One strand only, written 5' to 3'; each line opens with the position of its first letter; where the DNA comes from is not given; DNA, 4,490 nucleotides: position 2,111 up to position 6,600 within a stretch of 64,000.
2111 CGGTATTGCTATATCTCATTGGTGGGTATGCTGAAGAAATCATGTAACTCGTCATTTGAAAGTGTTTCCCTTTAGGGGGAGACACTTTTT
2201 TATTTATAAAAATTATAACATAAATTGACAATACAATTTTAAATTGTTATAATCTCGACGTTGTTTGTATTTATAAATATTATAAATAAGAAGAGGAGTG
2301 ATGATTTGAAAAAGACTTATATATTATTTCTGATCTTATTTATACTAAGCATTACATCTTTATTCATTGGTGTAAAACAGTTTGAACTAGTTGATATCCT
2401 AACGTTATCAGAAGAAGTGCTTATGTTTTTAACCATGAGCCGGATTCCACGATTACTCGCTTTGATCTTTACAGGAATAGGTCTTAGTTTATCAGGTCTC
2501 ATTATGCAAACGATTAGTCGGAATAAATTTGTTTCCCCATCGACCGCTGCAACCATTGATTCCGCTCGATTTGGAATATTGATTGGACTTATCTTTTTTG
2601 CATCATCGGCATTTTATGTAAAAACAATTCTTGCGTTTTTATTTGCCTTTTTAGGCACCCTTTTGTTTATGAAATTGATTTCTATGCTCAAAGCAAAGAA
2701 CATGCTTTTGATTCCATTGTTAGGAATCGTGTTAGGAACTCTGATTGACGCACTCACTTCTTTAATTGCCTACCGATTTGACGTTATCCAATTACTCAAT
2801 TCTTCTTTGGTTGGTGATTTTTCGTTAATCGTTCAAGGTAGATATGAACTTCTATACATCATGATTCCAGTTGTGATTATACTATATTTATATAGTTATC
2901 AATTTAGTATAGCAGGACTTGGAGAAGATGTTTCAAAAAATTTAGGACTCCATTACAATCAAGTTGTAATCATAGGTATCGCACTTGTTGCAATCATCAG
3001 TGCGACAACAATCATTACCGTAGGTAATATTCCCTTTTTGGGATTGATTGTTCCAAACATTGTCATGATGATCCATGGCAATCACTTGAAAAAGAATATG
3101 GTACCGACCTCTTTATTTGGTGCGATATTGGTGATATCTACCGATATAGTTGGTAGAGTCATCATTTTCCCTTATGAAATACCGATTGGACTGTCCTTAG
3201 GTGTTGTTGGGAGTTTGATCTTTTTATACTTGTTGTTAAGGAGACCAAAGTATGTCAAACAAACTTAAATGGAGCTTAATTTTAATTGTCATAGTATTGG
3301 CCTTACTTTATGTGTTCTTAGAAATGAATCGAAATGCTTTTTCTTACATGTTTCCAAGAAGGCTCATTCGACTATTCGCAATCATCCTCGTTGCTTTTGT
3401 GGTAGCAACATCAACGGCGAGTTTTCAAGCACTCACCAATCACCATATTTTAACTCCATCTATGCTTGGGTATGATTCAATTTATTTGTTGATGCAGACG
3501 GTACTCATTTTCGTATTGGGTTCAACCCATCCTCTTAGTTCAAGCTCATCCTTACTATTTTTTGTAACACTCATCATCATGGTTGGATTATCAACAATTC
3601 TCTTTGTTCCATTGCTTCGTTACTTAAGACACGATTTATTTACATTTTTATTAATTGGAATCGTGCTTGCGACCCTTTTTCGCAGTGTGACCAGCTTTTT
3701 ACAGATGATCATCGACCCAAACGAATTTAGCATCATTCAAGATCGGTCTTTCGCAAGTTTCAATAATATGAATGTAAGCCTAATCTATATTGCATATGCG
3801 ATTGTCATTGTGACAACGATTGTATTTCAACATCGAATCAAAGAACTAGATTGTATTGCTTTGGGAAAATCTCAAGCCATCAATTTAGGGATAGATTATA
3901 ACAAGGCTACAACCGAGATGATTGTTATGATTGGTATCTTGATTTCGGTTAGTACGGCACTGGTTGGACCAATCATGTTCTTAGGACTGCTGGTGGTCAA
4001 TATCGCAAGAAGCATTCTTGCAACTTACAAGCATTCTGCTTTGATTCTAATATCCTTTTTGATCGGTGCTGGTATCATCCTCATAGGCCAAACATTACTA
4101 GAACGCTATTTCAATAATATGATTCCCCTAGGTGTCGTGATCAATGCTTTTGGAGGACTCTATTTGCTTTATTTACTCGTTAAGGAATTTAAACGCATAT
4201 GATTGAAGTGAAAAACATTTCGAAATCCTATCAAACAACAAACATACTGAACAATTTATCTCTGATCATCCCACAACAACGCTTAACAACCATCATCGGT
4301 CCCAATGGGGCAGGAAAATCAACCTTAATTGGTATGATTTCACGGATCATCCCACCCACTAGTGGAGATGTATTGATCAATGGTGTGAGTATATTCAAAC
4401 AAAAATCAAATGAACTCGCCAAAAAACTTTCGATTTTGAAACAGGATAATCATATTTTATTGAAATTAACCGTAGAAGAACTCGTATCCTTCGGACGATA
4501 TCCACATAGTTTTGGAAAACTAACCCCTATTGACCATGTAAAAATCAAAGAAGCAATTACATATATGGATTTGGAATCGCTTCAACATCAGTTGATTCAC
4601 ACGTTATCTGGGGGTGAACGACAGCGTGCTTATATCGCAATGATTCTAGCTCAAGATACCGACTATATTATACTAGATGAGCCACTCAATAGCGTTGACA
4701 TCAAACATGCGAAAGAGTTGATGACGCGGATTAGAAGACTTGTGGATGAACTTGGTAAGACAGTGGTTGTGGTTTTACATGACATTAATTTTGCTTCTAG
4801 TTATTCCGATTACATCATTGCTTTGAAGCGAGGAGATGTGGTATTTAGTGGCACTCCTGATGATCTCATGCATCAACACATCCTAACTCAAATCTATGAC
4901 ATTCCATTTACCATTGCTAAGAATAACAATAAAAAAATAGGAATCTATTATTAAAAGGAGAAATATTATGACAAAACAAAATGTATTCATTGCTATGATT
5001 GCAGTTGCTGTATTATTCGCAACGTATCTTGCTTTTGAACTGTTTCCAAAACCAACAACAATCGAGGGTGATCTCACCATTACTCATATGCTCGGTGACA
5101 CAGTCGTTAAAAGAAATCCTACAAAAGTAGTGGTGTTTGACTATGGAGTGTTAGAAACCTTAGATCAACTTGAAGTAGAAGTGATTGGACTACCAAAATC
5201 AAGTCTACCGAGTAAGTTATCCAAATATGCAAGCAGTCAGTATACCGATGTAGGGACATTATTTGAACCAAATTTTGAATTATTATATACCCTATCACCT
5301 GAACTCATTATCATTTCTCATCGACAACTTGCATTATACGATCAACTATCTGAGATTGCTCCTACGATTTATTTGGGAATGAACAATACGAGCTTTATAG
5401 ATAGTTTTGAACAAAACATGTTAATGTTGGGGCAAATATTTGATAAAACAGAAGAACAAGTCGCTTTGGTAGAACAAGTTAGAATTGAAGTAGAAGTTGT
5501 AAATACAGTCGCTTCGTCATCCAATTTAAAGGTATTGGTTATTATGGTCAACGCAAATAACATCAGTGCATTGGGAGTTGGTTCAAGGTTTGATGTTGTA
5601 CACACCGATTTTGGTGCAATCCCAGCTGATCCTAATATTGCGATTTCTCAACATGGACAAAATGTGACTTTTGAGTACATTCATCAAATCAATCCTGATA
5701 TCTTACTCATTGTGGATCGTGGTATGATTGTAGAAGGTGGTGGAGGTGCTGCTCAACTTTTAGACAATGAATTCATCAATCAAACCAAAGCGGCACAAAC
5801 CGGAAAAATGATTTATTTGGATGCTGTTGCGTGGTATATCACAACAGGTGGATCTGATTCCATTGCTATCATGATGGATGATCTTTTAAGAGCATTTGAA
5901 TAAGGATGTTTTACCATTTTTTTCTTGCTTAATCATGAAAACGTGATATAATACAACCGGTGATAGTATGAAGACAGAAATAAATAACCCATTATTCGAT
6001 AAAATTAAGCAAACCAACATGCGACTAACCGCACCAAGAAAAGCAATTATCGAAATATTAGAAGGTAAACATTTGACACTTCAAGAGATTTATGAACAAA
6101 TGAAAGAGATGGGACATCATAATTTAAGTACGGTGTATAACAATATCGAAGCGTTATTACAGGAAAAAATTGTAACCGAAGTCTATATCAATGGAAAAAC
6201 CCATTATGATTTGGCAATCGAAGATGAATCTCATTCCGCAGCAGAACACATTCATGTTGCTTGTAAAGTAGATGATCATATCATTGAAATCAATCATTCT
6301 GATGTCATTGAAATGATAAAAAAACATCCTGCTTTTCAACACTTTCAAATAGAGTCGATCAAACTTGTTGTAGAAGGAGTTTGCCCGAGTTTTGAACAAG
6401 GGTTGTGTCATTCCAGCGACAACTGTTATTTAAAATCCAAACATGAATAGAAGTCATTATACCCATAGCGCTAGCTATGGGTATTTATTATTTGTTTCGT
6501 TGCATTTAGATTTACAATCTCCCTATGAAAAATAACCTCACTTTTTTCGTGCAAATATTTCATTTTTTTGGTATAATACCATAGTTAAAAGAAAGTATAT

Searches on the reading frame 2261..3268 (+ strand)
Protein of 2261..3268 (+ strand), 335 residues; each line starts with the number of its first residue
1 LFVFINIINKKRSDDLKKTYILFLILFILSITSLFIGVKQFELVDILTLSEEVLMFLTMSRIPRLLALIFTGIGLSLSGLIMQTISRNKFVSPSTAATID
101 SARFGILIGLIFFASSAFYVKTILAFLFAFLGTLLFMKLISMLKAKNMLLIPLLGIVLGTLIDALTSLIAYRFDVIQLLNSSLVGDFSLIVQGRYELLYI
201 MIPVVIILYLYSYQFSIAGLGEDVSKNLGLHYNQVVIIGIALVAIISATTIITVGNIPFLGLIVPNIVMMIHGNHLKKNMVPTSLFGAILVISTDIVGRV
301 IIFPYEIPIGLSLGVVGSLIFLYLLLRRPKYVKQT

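Call 50: search_protein_families(library=ncbifam, max_evalue=1e-10, proteins=[window:2261-3268:+])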
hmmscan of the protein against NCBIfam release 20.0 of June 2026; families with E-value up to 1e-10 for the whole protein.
window:2261-3268:+ (335 aa): 16 families
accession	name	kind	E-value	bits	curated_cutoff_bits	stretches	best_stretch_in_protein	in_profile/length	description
NF007866.0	PRK10577.1-2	equivalog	1.7e-42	145.7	554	1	17-328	354-663/666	Fe(3+)-hydroxamate ABC transporter permease FhuB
NF007867.0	PRK10577.1-3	subfamily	2.1e-34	118.9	849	2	20-271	44-298/710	Fe(3+)-hydroxamate ABC transporter permease FhuB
NF003001.0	PRK03784.1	equivalog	3.9e-33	115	334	1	4-329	4-329/332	vitamin B12 ABC transporter permease BtuC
NF007299.0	PRK09777.1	equivalog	1.3e-30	106.8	406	1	20-327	7-316/318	Fe(3+) dicitrate ABC transporter permease subunit FecD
NF007871.0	PRK10577.2-2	equivalog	9.5e-30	103.7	899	1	22-328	364-676/679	Fe(3+)-hydroxamate ABC transporter permease FhuB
NF007872.0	PRK10577.2-3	equivalog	2.5e-28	98.8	727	1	50-328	51-669/676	Fe(3+)-hydroxamate ABC transporter permease FhuB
NF007760.0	PRK10441.1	equivalog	2e-26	92.9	428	1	21-329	15-330/335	Fe(3+)-siderophore ABC transporter permease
NF007873.0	PRK10577.2-4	equivalog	1.8e-25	89.8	1012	1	21-325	335-640/646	Fe(3+)-hydroxamate ABC transporter permease FhuB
NF008407.0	PRK11228.1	equivalog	9.6e-25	87.2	396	1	36-328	30-329/330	iron-dicitrate ABC transporter permease FecC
NF007868.0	PRK10577.1-5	equivalog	2.4e-23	82.5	943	1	24-327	362-663/666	Fe(3+)-hydroxamate ABC transporter permease FhuB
NF007870.0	PRK10577.2-1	equivalog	4.8e-23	81.6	1355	1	58-331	401-676/678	Fe(3+)-hydroxamate ABC transporter permease FhuB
TIGR03869.1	F420-0_ABCperm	hypoth_equivalog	7.9e-22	78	437.35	1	59-328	51-321/325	putative F420-0 ABC transporter permease subunit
NF007865.0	PRK10577.1-1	equivalog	6.1e-21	74.5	1107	1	51-327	380-657/660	Fe(3+)-hydroxamate ABC transporter permease FhuB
NF007081.0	PRK09535.1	equivalog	2.1e-19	70.1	461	1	52-328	86-361/366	vitamin B12 ABC transporter permease BtuC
NF007869.0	PRK10577.1-6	equivalog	4.1e-18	65.2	954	1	47-327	412-693/703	Fe(3+)-hydroxamate ABC transporter permease FhuB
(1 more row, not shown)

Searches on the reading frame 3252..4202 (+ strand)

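Call 50: search_protein_families(library=ncbifam, max_evalue=1e-10, proteins=[window:3252-4202:+])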
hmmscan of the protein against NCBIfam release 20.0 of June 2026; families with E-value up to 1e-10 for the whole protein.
window:3252-4202:+ (316 aa): 13 families
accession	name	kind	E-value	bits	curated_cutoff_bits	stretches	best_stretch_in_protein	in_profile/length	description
NF007866.0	PRK10577.1-2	equivalog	2.3e-22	79.1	554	1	12-312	362-663/666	Fe(3+)-hydroxamate ABC transporter permease FhuB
NF003001.0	PRK03784.1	equivalog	6.3e-19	68.3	334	1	31-312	53-328/332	vitamin B12 ABC transporter permease BtuC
NF007867.0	PRK10577.1-3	subfamily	1.7e-17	63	849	1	28-311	427-704/710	Fe(3+)-hydroxamate ABC transporter permease FhuB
NF007299.0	PRK09777.1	equivalog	3.2e-17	62.8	406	1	22-311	37-316/318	Fe(3+) dicitrate ABC transporter permease subunit FecD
NF007759.0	PRK10440.1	equivalog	1.3e-16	60.8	422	1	36-314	58-328/330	iron-enterobactin ABC transporter permease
NF007872.0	PRK10577.2-3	equivalog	8.6e-16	57.4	727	1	37-311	402-668/676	Fe(3+)-hydroxamate ABC transporter permease FhuB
NF008407.0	PRK11228.1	equivalog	3.8e-15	55.6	396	1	36-309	57-326/330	iron-dicitrate ABC transporter permease FecC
NF007871.0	PRK10577.2-2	equivalog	8.1e-14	51.1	899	1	33-312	58-331/679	Fe(3+)-hydroxamate ABC transporter permease FhuB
NF007081.0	PRK09535.1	equivalog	2e-13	50.4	461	1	37-311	95-360/366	vitamin B12 ABC transporter permease BtuC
TIGR03869.1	F420-0_ABCperm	hypoth_equivalog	4.9e-13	49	437.35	1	34-311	50-320/325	putative F420-0 ABC transporter permease subunit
NF007760.0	PRK10441.1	equivalog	6.3e-13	48.6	428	1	35-312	58-328/335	Fe(3+)-siderophore ABC transporter permease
NF007869.0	PRK10577.1-6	equivalog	7.5e-13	47.8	954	1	35-315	424-697/703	Fe(3+)-hydroxamate ABC transporter permease FhuB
NF007870.0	PRK10577.2-1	equivalog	2.8e-12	46.1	1355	1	32-315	399-676/678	Fe(3+)-hydroxamate ABC transporter permease FhuB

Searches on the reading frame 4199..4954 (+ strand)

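Call 50: search_protein_families(library=ncbifam, max_evalue=1e-10, proteins=[window:4199-4954:+])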
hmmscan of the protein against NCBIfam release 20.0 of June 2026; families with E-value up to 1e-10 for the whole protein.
window:4199-4954:+ (251 aa): 175 families (the best 25 are shown)
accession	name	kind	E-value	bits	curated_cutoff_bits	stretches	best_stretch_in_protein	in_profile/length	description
NF008409.0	PRK11231.1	equivalog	1.4e-72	244.1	375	1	2-241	3-243/255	Fe(3+) dicitrate ABC transporter ATP-binding protein FecE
NF007863.0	PRK10575.1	equivalog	2.5e-65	220.4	433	1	3-240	13-252/265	Fe3+-hydroxamate ABC transporter ATP-binding protein FhuC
NF010068.0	PRK13548.1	equivalog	3.6e-63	213.1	261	1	1-246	5-253/261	heme ABC transporter ATP-binding protein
NF007606.0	PRK10253.1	equivalog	3.5e-54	184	497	1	7-240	13-248/266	iron-enterobactin ABC transporter ATP-binding protein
TIGR03873.1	F420-0_ABC_ATP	hypoth_equivalog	5.5e-52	176.6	372.4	1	3-239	3-240/256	putative F420-0 ABC transporter ATP-binding protein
NF007082.0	PRK09536.1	equivalog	1e-51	176.3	537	1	1-240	3-243/402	corrinoid ABC transporter ATPase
TIGR02315.1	ABC_phnC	equivalog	8.3e-47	159.7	266.1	1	1-234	1-243/243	phosphonate ABC transporter ATP-binding protein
NF052485.1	sider_ATP_EitC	equivalog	2.7e-45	154.8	485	1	2-239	3-238/251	siderophore ABC transporter ATP-binding protein EitC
NF010171.0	PRK13652.1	equivalog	6e-43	146.9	476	1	1-230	3-233/277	cobalt transporter ATP-binding subunit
TIGR04521.1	ECF_ATPase_2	equivalog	1.7e-42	145.5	330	1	2-229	1-239/279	energy-coupling factor transporter ATPase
TIGR04520.1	ECF_ATPase_1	equivalog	2e-42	145.5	315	1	2-238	1-240/269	energy-coupling factor transporter ATPase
NF040873.1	AztA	equivalog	2e-40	138.4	220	1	11-202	2-185/191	zinc ABC transporter ATP-binding protein AztA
TIGR01186.1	proV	subfamily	3.9e-38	131.5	326.6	1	16-225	8-219/363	betaine/proline/choline family ABC transporter ATP-binding protein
NF010067.0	PRK13547.1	equivalog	4e-37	128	374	1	1-237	1-256/272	heme ABC transporter ATP-binding protein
NF043075.1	MMSYN1_0197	equivalog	5.8e-37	127.4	550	1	1-224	2-221/341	spermidine/putrescine ABC transporter ATP-binding protein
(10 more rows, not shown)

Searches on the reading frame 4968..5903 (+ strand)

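Call 50: search_protein_families(library=ncbifam, max_evalue=1e-10, proteins=[window:4968-5903:+])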
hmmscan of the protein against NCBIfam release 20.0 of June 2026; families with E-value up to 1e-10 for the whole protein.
window:4968-5903:+ (311 aa): 3 families
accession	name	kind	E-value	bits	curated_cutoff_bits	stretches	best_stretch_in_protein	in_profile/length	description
NF047879.1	catechol_SstD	exception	4.8e-49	167.2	450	1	46-306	65-338/343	ferrated catecholamine ABC transporter substrate-binding lipoprotein SstD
NF008501.1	PRK11411.1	subfamily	1.8e-15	56.7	320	1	32-249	20-238/303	Fe(3+) dicitrate ABC transporter substrate-binding protein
TIGR03659.1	IsdE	equivalog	7.1e-15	55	298.65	1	47-279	34-262/292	heme ABC transporter substrate-binding protein IsdE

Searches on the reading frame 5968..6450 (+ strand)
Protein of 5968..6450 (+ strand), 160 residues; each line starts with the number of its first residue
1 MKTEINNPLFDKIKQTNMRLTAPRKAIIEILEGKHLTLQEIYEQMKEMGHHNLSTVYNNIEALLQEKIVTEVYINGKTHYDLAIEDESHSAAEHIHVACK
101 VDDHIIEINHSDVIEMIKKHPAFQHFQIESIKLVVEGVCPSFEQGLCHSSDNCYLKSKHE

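Call 50: search_protein_families(library=ncbifam, max_evalue=1e-10, proteins=[window:5968-6450:+])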
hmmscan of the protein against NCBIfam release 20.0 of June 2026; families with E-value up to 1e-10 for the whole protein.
window:5968-6450:+ (160 aa): 1 family
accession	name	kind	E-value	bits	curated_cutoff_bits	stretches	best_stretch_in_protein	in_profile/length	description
NF051892.1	TransRegFurBacil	equivalog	2.3e-12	47.2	220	1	11-141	10-142/149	ferric iron uptake transcriptional regulator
